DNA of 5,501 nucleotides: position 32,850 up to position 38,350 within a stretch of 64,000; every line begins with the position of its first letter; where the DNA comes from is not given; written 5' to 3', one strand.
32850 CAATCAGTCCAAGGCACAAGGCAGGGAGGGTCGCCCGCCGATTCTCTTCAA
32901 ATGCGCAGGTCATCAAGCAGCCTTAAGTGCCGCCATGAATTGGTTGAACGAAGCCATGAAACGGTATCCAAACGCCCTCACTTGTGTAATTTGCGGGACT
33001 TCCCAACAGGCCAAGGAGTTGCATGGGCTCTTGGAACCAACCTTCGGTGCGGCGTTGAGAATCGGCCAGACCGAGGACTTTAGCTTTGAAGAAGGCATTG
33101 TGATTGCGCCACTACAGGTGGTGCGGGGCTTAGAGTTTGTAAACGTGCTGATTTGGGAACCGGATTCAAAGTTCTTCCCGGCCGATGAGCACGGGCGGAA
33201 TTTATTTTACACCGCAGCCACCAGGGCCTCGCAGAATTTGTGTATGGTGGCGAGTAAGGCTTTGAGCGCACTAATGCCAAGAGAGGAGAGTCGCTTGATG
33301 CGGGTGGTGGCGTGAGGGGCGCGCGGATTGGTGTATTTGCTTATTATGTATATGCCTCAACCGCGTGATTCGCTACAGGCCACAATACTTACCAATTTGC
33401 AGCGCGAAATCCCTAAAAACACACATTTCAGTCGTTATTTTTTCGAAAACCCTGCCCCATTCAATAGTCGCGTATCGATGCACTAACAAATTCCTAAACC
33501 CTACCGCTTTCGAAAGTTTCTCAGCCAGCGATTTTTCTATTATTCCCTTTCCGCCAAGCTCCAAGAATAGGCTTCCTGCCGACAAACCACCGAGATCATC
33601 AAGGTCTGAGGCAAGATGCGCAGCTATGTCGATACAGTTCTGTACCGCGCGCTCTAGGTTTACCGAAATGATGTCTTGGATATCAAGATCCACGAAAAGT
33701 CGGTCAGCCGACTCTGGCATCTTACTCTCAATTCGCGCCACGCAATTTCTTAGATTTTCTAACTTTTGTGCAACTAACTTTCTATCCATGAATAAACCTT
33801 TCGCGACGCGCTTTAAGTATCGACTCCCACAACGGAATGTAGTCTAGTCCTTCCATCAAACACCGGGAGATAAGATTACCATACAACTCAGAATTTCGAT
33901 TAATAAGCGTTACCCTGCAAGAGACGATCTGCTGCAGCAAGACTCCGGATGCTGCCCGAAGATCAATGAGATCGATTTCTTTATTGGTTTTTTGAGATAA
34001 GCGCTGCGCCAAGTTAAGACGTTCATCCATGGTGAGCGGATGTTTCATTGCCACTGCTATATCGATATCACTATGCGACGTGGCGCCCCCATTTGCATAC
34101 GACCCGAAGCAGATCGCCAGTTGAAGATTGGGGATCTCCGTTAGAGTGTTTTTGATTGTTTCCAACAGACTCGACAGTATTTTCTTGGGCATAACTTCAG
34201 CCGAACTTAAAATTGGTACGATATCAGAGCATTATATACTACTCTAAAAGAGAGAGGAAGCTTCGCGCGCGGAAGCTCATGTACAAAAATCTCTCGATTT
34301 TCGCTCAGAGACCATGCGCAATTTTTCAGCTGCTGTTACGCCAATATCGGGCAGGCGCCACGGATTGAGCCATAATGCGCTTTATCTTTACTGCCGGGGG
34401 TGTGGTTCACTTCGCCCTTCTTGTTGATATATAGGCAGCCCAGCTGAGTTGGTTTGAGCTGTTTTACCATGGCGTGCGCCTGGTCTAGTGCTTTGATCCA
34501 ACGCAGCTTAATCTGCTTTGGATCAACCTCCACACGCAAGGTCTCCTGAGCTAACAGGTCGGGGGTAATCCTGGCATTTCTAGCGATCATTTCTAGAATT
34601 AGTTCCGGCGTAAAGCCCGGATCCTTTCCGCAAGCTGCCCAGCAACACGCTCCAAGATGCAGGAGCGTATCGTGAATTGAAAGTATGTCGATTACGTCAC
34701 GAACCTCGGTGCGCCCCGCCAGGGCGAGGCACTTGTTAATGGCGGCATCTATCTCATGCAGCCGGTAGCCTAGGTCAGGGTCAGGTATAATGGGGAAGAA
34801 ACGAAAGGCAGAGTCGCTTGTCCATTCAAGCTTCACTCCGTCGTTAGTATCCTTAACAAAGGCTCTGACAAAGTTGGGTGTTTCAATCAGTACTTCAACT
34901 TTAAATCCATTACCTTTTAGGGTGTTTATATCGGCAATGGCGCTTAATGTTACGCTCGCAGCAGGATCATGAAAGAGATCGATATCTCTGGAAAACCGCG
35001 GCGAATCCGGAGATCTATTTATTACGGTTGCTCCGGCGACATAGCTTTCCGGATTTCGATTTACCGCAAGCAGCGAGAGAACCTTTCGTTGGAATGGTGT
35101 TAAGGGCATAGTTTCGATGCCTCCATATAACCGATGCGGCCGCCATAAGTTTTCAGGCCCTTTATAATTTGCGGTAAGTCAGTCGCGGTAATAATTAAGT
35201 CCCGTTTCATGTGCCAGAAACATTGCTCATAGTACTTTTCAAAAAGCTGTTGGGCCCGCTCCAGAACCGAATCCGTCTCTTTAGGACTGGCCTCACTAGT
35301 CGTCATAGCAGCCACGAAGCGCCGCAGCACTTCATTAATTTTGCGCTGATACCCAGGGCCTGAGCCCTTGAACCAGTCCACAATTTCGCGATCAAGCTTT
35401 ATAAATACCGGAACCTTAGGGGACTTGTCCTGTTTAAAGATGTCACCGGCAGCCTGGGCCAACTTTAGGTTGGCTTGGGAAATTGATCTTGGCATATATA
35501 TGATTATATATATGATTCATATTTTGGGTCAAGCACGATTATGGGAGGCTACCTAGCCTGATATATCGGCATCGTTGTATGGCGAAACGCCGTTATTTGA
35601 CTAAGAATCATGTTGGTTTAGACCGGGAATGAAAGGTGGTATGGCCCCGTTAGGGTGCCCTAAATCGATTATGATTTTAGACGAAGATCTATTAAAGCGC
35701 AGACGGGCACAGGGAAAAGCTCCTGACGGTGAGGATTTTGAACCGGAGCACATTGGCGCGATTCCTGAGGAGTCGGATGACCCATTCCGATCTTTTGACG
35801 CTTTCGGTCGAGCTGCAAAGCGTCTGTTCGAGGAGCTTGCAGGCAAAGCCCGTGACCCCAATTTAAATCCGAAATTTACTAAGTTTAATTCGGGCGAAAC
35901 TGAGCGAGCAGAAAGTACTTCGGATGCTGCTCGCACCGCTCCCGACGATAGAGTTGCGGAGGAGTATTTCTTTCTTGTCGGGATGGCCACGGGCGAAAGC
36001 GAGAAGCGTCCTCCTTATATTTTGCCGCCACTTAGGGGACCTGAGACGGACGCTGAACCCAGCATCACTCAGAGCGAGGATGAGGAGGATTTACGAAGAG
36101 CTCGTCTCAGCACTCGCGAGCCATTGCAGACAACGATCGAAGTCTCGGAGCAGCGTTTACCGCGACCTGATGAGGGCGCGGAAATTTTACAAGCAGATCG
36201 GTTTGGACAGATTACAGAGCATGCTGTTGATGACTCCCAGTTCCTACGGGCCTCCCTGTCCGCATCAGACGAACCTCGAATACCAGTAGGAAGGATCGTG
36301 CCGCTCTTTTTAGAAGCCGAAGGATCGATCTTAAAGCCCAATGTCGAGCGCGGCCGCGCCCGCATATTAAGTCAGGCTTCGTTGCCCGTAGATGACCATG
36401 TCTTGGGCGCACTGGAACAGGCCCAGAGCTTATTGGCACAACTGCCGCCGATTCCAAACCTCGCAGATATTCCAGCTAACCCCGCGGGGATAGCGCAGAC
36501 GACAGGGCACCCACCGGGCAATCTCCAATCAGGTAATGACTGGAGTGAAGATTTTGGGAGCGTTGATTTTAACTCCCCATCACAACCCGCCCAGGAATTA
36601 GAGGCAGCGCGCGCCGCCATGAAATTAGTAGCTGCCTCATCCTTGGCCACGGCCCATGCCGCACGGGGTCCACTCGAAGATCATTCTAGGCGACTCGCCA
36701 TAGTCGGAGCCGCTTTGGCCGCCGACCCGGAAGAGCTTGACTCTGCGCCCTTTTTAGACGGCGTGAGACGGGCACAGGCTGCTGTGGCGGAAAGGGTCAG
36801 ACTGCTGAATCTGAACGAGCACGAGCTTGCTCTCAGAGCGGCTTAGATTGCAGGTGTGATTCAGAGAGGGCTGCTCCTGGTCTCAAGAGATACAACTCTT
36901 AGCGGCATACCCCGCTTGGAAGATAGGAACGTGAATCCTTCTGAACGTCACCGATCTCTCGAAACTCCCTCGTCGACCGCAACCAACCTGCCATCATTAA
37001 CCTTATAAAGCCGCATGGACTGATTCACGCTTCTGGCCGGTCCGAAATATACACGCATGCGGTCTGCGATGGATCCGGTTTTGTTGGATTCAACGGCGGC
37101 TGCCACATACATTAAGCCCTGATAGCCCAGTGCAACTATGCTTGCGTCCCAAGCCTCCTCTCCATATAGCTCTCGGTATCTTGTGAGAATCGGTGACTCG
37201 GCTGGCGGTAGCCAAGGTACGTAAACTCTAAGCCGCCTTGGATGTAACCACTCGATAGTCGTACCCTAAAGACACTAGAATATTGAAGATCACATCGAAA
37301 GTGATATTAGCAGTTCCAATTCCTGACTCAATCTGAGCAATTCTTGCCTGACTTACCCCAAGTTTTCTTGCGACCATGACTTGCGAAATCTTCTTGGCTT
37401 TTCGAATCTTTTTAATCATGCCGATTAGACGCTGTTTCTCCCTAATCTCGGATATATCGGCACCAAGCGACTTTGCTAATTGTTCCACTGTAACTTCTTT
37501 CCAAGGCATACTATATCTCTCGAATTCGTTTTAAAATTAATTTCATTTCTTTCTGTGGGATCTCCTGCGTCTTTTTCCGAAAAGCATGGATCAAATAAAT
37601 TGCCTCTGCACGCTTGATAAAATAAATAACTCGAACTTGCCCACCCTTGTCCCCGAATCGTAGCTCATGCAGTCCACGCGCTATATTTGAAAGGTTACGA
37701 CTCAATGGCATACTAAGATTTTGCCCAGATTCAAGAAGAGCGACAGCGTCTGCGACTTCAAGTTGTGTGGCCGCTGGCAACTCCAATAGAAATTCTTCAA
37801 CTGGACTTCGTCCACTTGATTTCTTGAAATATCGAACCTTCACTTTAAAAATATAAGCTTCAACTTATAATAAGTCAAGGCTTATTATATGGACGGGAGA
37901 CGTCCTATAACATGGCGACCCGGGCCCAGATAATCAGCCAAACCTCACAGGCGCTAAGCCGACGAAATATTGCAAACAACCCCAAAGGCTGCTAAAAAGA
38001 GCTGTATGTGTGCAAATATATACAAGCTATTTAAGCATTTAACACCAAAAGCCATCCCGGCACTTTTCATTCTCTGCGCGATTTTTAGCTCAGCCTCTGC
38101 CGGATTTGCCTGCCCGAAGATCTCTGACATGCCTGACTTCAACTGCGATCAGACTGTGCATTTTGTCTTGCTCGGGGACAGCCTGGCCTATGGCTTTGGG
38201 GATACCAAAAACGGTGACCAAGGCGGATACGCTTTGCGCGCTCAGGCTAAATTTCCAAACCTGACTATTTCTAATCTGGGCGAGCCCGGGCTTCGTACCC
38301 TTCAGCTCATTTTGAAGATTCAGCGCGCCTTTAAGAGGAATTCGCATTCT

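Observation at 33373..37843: Compact island of three TA or abortive-infection-type modules plus gene remnants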

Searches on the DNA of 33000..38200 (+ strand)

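Call 50: search_rna_families(source=window, start=33000, end=38200, threshold=evalue, max_evalue=1)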
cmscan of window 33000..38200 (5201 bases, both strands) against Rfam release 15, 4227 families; matches with E-value up to 1: 0.
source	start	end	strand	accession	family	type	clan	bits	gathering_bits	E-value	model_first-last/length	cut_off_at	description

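Call 59: search_dna_similar(query=window:33300-37960:+, collection=plasmids, mode=distant, max_rows=10)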
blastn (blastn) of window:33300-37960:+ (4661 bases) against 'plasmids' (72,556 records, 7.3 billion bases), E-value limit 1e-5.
No match.

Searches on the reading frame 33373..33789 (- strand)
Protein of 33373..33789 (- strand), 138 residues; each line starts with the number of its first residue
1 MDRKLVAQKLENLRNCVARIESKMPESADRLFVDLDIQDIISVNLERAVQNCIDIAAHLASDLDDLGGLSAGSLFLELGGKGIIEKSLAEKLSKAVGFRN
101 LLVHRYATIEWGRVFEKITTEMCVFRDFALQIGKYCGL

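Call 3: search_protein_families(library=pfam, proteins=[window:33373-33789:-], max_evalue=0.01)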
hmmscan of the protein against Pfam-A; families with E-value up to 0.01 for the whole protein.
window:33373-33789:- (138 aa): 2 families
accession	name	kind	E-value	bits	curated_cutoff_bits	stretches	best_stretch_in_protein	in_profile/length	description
PF01934.22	HepT-like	-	3.1e-20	72.5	23.5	1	15-131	3-119/120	Ribonuclease HepT-like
PF20797.2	HepT-like_2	-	0.0052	17.3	27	0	82-135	52-106/110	HepT-like protein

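Call 4: search_protein_families(library=padloc, proteins=[window:33373-33789:-], max_evalue=0.01)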
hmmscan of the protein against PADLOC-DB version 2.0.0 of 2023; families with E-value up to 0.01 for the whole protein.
window:33373-33789:- (138 aa): 0 families

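Call 5: search_protein_families(library=ncbifam, proteins=[window:33373-33789:-], max_evalue=0.01)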
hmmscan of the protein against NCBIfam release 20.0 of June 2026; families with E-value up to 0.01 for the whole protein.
window:33373-33789:- (138 aa): 1 family
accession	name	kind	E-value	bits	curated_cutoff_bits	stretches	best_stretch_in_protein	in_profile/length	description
NF047751.1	HepT_toxin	equivalog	3.1e-30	104.5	60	1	9-128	1-120/120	type VII toxin-antitoxin system HepT family RNase toxin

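Call 56: search_protein_families(library=phrogs, proteins=[window:33373-33789:-], max_evalue=0.01)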
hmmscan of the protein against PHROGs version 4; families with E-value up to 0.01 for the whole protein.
window:33373-33789:- (138 aa): 0 families

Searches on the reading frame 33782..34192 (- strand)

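Call 3: search_protein_families(library=pfam, proteins=[window:33782-34192:-], max_evalue=0.01)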
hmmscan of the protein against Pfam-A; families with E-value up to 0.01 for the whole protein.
window:33782-34192:- (136 aa): 4 families
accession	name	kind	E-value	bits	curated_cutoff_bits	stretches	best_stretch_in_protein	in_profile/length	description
PF18765.7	Polbeta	-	8.4e-21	74.4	26.9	1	11-101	1-92/93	Polymerase beta, Nucleotidyltransferase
PF01909.29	NTP_transf_2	-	6.1e-09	36.6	21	1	12-76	3-72/93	Nucleotidyltransferase domain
PF22600.2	MTPAP-like_central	-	0.0002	21.9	27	1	10-66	26-81/139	Poly(A) RNA polymerase, mitochondrial-like, central palm domain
PF10620.15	MdcG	-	0.0086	16.4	26.5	1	38-89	49-100/121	Phosphoribosyl-dephospho-CoA transferase MdcG C-terminal domain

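Call 4: search_protein_families(library=padloc, proteins=[window:33782-34192:-], max_evalue=0.01)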
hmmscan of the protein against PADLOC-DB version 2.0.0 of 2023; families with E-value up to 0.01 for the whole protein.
window:33782-34192:- (136 aa): 11 families
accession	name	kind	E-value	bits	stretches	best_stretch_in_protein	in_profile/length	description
PDLC04906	PDC-S09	-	2.4e-11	41.9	1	4-90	5-92/98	-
PDLC04904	PDC-S09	-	1.3e-10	39.4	1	28-96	30-98/104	-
PDLC04903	PDC-S09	-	4.8e-09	34.5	1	4-68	5-71/108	-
PDLC04902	PDC-S09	-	5.4e-09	34.3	1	28-92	26-91/97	-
PDLC04905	PDC-S09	-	3e-07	28.7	1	23-87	22-88/101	-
PDLC04368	PDC-M05A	-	1.9e-06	25.9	1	8-74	91-157/201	-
PDLC04907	PDC-S09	-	5.6e-06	24.5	1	14-62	18-68/114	-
PDLC04369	PDC-M05A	-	5.8e-06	24.1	1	7-49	89-129/201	-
PDLC04901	PDC-S09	-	0.00073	18.3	1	11-57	6-55/126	-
PDLC04372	PDC-M05A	-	0.0034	15.7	1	11-72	63-124/167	-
PDLC00794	Cyclase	-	0.0048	14.2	1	29-68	50-90/297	oligonucleotide-cyclase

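Call 5: search_protein_families(library=ncbifam, proteins=[window:33782-34192:-], max_evalue=0.01)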
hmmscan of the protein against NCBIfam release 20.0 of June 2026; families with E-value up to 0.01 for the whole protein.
window:33782-34192:- (136 aa): 8 families
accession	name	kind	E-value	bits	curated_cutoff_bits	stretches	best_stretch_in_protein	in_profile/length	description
NF047752.1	MntA_antitoxin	equivalog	1.6e-24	85.8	60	1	18-117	2-101/106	type VII toxin-antitoxin system MntA family adenylyltransferase antitoxin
NF012212.1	ANT_9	subfamily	3.5e-06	26.5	340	1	10-75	10-73/249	aminoglycoside nucleotidyltransferase ANT(9)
NF053581.1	ANT_3pp_Ic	exception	9.9e-05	22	545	1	9-67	12-72/265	aminoglycoside nucleotidyltransferase ANT(3'')-Ic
NF033220.1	ANT_3pp_II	equivalog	0.00019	20.9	400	1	12-69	13-68/258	ANT(3'')-II family aminoglycoside nucleotidyltransferase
NF012135.0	ANT_3pp_9_crypt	exception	0.0016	18.1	560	1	27-72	32-77/262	cryptic aminoglycoside nucleotidyltransferase ANT(3'')/ANT(9)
NF051468.1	ANT_AadA37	exception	0.0021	17.1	550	1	11-65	21-73/265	ANT(3'')-I family aminoglycoside nucleotidyltransferase AadA37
NF010309.0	PRK13746.1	subfamily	0.0027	17.1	193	1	8-67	15-72/263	aminoglycoside adenylyltransferase family protein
NF045909.1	ANT_9_Ic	equivalog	0.0087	15.4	505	0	14-68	20-72/259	aminoglycoside nucleotidyltransferase ANT(9)-Ic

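Call 56: search_protein_families(library=phrogs, proteins=[window:33782-34192:-], max_evalue=0.01)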
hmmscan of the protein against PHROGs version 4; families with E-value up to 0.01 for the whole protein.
window:33782-34192:- (136 aa): 0 families

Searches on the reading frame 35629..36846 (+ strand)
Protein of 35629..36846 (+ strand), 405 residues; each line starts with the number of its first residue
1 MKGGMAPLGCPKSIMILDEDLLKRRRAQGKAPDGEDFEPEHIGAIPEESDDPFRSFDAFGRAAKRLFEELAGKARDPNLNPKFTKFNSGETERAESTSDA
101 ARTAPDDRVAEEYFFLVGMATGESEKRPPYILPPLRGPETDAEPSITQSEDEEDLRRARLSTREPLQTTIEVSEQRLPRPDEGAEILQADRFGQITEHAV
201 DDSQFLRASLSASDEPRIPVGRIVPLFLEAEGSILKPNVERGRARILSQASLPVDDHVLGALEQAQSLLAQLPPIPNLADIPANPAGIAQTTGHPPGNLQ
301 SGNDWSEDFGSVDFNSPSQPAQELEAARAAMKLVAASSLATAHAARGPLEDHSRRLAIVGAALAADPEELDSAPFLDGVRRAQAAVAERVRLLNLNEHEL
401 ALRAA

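Call 3: search_protein_families(library=pfam, proteins=[window:35629-36846:+], max_evalue=0.01)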
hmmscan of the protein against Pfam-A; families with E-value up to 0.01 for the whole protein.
window:35629-36846:+ (405 aa): 0 families

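Call 4: search_protein_families(library=padloc, proteins=[window:35629-36846:+], max_evalue=0.01)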
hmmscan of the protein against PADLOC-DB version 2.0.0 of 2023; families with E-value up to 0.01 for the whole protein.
window:35629-36846:+ (405 aa): 1 family
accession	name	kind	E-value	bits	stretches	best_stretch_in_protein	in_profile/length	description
PDLC01978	CARF_m11--CARF_HEPNnew_CARF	-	0.0018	14.6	1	335-393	569-627/750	-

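Call 5: search_protein_families(library=ncbifam, proteins=[window:35629-36846:+], max_evalue=0.01)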
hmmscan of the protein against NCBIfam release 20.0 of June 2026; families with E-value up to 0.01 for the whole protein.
window:35629-36846:+ (405 aa): 0 families

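Call 26: search_protein_representatives(protein=window:35629-36846:+)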
Query: 405 residues. Proteins with E-value up to 0.001 (for the whole library): 1; up to 1e-10: 1; up to 1e-30: 1. The best 1 are listed.
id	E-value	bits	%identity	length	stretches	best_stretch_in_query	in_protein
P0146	3.4e-255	862.7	100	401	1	5-405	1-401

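Call 56: search_protein_families(library=phrogs, proteins=[window:35629-36846:+], max_evalue=0.01)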
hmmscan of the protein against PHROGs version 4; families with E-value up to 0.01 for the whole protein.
window:35629-36846:+ (405 aa): 0 families

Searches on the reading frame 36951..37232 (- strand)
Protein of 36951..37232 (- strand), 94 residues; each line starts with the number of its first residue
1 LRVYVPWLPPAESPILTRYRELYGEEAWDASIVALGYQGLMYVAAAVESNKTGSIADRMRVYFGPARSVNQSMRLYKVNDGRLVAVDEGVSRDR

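Call 29: search_protein_families(library=pfam, proteins=[window:36951-37232:-], max_evalue=1)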
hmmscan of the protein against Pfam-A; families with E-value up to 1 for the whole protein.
seq(94 aa): 0 families

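Call 30: search_solved_structures(query=window:36951-37232:-, max_evalue=10, show_alignments=3)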
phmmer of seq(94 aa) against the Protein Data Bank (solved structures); distinct sequences matched with E-value up to 10: 0.

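Call 44: find_homologous_proteins(query=window:36951-37232:-, max_evalue=0.01)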
Query seq(94 aa) (94 aa): 1 proteins with E <= 0.01 among 3 candidates.
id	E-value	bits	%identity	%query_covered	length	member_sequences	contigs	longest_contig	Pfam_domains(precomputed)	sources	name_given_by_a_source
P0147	4.6e-25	106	100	57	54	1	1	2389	-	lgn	-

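Call 56: search_protein_families(library=phrogs, proteins=[window:36951-37232:-], max_evalue=0.01)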
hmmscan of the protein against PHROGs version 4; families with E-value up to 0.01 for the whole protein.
seq(94 aa): 0 families
